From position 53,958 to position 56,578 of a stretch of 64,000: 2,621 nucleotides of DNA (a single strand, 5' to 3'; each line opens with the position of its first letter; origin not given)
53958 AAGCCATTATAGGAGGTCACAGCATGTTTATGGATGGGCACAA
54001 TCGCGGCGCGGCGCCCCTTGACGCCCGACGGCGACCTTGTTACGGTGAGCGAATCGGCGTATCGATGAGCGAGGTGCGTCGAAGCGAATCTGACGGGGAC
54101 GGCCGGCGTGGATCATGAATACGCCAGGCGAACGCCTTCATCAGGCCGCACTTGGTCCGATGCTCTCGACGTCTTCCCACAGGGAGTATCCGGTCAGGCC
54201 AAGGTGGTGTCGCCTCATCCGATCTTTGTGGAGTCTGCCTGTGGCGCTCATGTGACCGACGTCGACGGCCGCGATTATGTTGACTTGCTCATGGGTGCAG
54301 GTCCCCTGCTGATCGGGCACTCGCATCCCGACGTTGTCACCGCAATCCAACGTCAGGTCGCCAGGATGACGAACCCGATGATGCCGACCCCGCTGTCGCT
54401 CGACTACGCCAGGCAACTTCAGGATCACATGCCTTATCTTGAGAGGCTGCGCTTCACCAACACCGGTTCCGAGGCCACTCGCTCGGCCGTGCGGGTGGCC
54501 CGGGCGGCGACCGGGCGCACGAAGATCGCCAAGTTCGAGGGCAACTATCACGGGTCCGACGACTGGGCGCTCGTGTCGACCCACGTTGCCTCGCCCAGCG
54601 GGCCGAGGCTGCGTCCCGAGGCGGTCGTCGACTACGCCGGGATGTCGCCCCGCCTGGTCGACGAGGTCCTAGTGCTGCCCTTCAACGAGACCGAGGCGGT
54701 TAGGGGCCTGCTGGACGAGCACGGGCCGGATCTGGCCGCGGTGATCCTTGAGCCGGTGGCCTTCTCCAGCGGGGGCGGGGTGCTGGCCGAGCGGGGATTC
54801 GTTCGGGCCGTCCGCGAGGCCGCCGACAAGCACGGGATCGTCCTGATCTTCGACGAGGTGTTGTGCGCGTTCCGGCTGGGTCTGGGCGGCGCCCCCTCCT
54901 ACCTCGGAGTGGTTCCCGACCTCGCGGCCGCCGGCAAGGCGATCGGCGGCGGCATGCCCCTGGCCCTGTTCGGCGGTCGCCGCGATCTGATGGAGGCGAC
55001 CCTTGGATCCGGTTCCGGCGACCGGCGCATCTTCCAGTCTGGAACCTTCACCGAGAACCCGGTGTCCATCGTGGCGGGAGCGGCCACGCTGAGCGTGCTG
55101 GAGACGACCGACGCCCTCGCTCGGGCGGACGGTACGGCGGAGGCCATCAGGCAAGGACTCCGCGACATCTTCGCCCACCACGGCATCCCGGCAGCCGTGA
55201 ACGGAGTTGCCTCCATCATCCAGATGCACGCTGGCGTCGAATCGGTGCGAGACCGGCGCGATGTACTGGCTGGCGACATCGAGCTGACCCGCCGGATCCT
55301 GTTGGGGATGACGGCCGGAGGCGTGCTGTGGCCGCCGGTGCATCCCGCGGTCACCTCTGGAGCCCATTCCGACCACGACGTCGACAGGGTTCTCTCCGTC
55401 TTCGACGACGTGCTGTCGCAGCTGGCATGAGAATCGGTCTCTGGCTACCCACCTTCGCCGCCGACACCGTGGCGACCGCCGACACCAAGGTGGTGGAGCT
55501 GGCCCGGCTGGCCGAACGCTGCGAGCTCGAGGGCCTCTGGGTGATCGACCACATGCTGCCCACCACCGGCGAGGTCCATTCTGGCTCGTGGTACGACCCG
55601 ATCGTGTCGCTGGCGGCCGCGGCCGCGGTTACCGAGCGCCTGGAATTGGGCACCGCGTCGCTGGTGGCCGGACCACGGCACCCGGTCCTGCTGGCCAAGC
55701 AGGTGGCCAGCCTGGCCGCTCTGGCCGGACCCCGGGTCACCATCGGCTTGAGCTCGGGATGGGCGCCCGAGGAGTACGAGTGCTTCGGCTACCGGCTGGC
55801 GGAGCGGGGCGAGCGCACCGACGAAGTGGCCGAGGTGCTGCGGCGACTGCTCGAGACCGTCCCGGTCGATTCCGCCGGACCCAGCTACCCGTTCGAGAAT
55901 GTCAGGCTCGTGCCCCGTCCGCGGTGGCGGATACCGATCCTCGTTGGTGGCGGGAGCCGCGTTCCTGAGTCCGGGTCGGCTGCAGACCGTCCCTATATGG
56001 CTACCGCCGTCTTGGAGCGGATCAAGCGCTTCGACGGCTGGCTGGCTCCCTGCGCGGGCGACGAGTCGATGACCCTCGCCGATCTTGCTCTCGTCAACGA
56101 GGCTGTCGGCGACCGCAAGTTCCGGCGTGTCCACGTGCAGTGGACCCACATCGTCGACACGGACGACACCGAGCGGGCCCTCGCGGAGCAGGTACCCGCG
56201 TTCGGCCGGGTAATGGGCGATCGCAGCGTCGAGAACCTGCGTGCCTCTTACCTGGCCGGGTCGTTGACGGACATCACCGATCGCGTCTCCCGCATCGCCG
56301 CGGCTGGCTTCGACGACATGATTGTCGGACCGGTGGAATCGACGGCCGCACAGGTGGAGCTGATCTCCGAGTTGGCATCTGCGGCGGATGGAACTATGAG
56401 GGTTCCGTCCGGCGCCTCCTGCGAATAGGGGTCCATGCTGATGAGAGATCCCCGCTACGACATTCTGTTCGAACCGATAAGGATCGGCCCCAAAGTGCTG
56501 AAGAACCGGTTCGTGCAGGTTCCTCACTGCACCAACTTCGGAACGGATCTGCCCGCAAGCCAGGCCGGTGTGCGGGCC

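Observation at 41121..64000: Two divergent long operons, each with a TMADH-family flavoprotein followed by an FAD/2Fe-2S/Mo hydroxylase, and no regulator gene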

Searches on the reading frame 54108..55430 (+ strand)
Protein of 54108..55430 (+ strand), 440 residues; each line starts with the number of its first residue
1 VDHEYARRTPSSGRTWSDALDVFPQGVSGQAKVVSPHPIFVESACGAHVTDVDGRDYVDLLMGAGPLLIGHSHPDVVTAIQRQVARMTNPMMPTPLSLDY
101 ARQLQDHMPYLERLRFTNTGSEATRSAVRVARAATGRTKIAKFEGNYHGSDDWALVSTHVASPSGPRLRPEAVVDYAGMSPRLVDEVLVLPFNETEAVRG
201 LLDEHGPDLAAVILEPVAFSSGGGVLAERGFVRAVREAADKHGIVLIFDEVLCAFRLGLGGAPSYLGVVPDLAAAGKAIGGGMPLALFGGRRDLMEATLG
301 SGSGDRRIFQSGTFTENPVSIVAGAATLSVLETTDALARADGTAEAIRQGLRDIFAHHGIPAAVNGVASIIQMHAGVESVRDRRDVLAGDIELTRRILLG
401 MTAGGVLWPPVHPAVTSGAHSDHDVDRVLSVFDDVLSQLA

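Call 7: search_protein_families(library=pfam, proteins=[window:54108-55430:+])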
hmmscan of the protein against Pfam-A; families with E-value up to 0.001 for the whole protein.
window:54108-55430:+ (440 aa): 1 family
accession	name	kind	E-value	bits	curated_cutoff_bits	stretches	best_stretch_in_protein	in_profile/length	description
PF00202.27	Aminotran_3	-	2.2e-61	208.2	30.5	1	34-411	6-374/403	Aminotransferase class-III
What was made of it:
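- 54108..55430 (+): Class-III (GSA-aminomutase-like) aminotransferase. Aminotran_3 (call 7).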

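Call 32: search_protein_families(library=ncbifam, proteins=[window:54108-55430:+], max_evalue=0.00001)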
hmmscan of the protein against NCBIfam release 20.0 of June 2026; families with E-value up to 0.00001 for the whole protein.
window:54108-55430:+ (440 aa): 69 families (the best 25 are shown)
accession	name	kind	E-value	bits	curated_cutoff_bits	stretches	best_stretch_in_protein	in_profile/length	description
NF000818.0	PRK00062.1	subfamily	1.7e-102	343.3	398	1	11-439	5-427/429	glutamate-1-semialdehyde 2,1-aminomutase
TIGR00713.1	hemL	equivalog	1.2e-97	327.3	527.3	1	14-438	4-422/423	glutamate-1-semialdehyde 2,1-aminomutase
NF009055.0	PRK12389.1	equivalog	1.6e-87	293.9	637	1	35-439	33-428/431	glutamate-1-semialdehyde 2,1-aminomutase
NF041362.1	GntE_guanitoxin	equivalog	3.5e-87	292.7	525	1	17-429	13-426/426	guanitoxin biosynthesis PLP-dependent transaminase GntE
NF005453.0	PRK07046.1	subfamily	7.9e-63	212.6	425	1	3-439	21-451/453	transaminase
NF004856.0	PRK06209.1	equivalog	2.1e-55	188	486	1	36-436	39-413/450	glutamate-1-semialdehyde 2,1-aminomutase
NF001864.0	PRK00615.1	equivalog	2.4e-53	181.3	706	1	13-437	8-427/433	glutamate-1-semialdehyde aminotransferase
NF005993.0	PRK08117.1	subfamily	5e-49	167.1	574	1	37-385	24-377/433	aspartate aminotransferase family protein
NF005985.0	PRK08088.1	equivalog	2.8e-45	154.8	713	1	35-374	21-358/426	4-aminobutyrate--2-oxoglutarate transaminase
TIGR00707.1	argD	subfamily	3.3e-45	154.5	410.05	1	35-374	7-328/381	acetylornithine/succinylornithine family transaminase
TIGR00700.1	GABAtrnsam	equivalog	1.2e-44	152.6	506.65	1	35-374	13-356/420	4-aminobutyrate--2-oxoglutarate transaminase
NF049976.1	AmadipTransam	equivalog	1.3e-44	152.7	650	1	37-354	14-329/416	2-aminoadipate transaminase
NF004426.0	PRK05769.1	equivalog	4e-43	147.8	552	1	35-383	34-383/441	acetyl ornithine aminotransferase family protein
NF004714.0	PRK06058.1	subfamily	9.2e-42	143.2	639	1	32-398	37-400/447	4-aminobutyrate--2-oxoglutarate transaminase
NF006368.0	PRK08593.1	equivalog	2.2e-41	141.9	570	1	33-399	22-388/448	aspartate aminotransferase family protein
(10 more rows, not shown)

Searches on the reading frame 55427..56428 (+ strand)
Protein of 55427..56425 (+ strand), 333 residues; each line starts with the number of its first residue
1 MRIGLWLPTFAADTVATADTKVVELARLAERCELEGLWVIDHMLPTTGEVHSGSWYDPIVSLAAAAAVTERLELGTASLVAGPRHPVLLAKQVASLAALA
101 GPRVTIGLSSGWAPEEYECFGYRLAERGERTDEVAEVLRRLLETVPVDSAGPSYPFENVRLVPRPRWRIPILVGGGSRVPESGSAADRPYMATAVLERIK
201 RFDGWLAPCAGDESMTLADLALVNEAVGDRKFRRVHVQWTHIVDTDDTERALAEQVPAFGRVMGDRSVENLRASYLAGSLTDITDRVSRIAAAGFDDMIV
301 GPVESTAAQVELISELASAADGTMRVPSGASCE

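Call 7: search_protein_families(library=pfam, proteins=[window:55427-56425:+])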
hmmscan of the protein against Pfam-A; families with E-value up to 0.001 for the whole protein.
seq(333 aa): 1 family
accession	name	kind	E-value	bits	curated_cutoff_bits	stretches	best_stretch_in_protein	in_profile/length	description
PF00296.26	Bac_luciferase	-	1.2e-37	130.4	27.9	1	1-177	1-174/314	Luciferase-like monooxygenase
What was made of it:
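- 55427..56428 (+): Luciferase-like oxidoreductase B. Bac_luciferase (call 7).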

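Call 32: search_protein_families(library=ncbifam, proteins=[window:55430-56428:+], max_evalue=0.00001)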
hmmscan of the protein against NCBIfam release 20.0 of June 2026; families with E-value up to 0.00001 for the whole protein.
window:55430-56428:+ (332 aa): 29 families (the best 25 are shown)
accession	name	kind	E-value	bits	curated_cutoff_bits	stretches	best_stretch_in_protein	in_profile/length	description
TIGR03619.1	F420_Rv2161c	subfamily_domain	2.3e-42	145.3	166.9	1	23-257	2-234/247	TIGR03619 family F420-dependent LLM class oxidoreductase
TIGR03571.1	lucif_BA3436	subfamily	8.4e-32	110.6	303.9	1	2-177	13-191/304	TIGR03571 family LLM class oxidoreductase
TIGR03621.1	F420_MSMEG_2516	subfamily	2e-28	99.4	213.15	1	16-289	11-268/295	TIGR03621 family F420-dependent LLM class oxidoreductase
TIGR03560.1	F420_Rv1855c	subfamily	6.7e-25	88.2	231.4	1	19-175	13-175/227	TIGR03560 family F420-dependent LLM class oxidoreductase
TIGR03854.1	F420_MSMEG_3544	hypoth_equivalog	1e-20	74.3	295.6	1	47-178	33-165/290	TIGR03854 family LLM class F420-dependent oxidoreductase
TIGR03564.1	F420_MSMEG_4879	subfamily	8.7e-19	68.2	234.25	1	55-173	24-143/265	TIGR03564 family F420-dependent LLM class oxidoreductase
TIGR03557.1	F420_G6P_family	subfamily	5.2e-16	58.7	210.4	1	18-302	12-295/316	TIGR03557 family F420-dependent LLM class oxidoreductase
TIGR03856.1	F420_MSMEG_2906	subfamily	4e-15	56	243.7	1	26-175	23-158/249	LLM class F420-dependent oxidoreductase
TIGR04027.1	LLM_KPN_01858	hypoth_equivalog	1e-14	54.3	412.9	1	21-182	22-178/326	putative FMN-dependent luciferase-like monooxygenase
TIGR04020.1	seco_metab_LLM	subfamily_domain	3.1e-13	49.6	244.45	1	20-170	20-167/341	MupA/Atu3671 family FMN-dependent luciferase-like monooxygenase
TIGR04021.1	LLM_DMSO2_sfnG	equivalog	6.1e-13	48.9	382.95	1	59-180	65-190/350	dimethylsulfone monooxygenase SfnG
NF002619.0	PRK02271.1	equivalog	1.9e-12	47.1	276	1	19-174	14-158/329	5,10-methylenetetrahydromethanopterin reductase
TIGR03841.1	F420_Rv3093c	subfamily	1.6e-11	44.2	213.65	1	55-220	35-201/298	LLM class F420-dependent oxidoreductase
TIGR03857.1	F420_MSMEG_2249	hypoth_equivalog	2e-11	43.7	218.4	1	59-171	44-154/329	TIGR03857 family LLM class F420-dependent oxidoreductase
TIGR03858.1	LLM_2I7G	subfamily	9.1e-11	41.3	462.25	1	47-181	46-183/337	Atu2307/SP_0267 family LLM class monooxygenase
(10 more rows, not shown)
